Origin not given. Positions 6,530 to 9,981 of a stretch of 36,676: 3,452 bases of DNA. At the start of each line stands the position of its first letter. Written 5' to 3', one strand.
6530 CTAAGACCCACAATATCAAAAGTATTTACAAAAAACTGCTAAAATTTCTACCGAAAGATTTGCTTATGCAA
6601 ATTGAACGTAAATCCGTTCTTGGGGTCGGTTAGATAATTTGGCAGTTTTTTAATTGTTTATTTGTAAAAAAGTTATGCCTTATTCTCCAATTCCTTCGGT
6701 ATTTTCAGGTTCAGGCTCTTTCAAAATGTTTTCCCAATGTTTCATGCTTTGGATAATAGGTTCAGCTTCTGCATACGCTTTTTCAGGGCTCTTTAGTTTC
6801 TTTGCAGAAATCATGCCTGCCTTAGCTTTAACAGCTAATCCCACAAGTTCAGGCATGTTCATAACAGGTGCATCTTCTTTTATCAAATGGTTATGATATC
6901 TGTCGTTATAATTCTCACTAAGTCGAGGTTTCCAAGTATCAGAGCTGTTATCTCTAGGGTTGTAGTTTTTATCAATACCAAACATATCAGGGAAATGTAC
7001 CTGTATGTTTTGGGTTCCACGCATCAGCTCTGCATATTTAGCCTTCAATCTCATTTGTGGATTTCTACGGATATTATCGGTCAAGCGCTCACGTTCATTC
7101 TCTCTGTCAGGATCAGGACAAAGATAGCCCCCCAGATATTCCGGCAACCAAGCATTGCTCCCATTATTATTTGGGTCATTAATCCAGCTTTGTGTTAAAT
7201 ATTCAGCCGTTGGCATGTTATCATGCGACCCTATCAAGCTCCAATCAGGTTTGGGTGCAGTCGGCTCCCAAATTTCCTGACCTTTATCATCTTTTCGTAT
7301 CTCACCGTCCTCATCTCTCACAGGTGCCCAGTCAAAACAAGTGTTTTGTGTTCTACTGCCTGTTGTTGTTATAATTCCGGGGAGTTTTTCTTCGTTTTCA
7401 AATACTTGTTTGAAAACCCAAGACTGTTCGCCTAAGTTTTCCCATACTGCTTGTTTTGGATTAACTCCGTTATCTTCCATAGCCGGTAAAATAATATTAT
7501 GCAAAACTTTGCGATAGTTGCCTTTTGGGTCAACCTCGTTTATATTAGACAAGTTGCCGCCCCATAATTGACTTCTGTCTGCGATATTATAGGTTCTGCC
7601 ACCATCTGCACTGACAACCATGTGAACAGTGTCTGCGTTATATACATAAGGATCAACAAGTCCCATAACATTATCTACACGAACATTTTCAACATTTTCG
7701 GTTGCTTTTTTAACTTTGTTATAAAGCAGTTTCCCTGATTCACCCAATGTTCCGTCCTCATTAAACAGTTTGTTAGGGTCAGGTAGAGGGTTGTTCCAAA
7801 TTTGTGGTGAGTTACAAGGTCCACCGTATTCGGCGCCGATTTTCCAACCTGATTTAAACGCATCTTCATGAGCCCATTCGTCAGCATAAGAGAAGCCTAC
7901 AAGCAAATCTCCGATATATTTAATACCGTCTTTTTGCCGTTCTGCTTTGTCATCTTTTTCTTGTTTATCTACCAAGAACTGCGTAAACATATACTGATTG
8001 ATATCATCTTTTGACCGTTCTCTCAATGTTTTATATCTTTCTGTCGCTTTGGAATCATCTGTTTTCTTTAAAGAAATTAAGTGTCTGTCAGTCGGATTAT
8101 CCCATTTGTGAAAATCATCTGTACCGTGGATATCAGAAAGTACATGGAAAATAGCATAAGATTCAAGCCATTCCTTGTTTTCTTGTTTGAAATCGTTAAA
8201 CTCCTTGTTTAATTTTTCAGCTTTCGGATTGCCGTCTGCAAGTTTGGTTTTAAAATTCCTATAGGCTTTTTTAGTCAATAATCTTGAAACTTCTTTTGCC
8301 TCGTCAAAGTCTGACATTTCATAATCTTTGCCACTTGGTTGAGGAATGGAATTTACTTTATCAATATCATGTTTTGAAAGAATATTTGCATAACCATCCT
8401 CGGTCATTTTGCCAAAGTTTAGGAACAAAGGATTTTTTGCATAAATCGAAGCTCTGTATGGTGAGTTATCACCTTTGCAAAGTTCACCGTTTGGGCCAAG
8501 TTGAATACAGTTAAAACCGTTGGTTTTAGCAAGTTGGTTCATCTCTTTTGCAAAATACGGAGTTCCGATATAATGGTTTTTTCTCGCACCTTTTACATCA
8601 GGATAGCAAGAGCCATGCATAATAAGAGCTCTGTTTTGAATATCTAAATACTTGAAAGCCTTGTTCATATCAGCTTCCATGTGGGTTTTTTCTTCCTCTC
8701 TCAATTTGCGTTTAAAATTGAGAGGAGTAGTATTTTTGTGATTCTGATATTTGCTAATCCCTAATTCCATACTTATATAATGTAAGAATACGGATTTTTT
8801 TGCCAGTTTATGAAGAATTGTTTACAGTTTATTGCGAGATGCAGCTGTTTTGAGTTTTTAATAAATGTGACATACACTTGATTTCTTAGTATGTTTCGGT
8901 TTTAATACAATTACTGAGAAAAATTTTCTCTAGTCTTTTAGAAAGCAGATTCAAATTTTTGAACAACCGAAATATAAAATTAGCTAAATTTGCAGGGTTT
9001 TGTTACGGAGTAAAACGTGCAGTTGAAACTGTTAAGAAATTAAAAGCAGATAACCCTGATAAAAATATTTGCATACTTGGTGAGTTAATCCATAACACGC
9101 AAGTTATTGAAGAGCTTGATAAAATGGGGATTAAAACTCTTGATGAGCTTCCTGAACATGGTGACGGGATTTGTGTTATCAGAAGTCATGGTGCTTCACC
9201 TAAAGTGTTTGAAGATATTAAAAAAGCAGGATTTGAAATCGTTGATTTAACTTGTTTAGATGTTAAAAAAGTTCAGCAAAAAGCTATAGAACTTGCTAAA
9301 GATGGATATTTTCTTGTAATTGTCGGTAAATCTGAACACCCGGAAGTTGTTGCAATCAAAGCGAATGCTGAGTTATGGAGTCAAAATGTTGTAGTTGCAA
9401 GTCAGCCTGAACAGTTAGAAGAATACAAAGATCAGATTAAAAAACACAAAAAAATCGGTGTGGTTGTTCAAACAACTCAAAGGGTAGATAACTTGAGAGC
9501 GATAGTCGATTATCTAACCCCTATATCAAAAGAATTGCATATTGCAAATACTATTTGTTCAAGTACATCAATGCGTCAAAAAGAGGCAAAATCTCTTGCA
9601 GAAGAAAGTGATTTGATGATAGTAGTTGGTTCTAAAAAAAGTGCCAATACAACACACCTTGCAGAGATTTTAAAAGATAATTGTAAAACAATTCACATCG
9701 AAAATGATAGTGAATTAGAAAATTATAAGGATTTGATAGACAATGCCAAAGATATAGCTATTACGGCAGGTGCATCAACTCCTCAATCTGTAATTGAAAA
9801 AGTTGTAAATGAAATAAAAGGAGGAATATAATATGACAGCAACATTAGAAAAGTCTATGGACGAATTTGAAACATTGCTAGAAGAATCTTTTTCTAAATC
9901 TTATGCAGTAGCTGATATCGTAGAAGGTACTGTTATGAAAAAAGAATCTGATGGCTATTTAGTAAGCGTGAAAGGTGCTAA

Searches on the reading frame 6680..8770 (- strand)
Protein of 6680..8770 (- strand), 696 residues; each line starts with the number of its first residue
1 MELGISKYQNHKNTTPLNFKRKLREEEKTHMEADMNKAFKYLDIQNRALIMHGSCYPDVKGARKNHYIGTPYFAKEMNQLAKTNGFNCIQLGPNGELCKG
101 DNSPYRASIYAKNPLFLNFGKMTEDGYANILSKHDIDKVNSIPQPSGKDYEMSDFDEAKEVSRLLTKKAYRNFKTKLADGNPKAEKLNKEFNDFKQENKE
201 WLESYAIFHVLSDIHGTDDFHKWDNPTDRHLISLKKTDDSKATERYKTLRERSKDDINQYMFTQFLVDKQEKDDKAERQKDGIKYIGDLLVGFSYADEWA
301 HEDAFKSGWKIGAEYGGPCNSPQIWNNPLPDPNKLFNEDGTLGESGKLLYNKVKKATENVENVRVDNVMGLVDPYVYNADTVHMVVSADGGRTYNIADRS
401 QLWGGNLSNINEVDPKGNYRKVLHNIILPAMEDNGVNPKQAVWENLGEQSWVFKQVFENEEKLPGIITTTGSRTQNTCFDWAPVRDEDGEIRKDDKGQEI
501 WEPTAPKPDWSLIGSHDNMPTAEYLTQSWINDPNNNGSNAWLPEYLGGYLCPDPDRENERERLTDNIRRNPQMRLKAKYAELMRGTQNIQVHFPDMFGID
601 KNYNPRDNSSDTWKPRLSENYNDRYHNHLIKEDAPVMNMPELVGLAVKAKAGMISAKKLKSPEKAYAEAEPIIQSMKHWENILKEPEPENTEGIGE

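Call 9: search_protein_families(library=pfam, proteins=[window:6680-8770:-], max_evalue=0.001)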
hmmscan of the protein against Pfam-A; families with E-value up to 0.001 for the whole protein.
window:6680-8770:- (696 aa): 1 family
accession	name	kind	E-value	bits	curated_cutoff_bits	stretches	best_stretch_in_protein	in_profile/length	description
PF02446.23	Glyco_hydro_77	-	4.4e-32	112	25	1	68-447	12-329/465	4-alpha-glucanotransferase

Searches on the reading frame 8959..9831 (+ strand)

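Call 9: search_protein_families(library=pfam, proteins=[window:8959-9831:+], max_evalue=0.001)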
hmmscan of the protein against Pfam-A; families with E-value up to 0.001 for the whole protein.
window:8959-9831:+ (290 aa): 2 families
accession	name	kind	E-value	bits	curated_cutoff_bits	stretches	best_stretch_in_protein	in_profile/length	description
PF02401.23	LYTB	-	7.6e-83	278.3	24.5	1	6-287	1-267/267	LytB protein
PF00205.28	TPP_enzyme_M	-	2.9e-05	24.2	30.4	1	205-252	66-114/137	Thiamine pyrophosphate enzyme, central domain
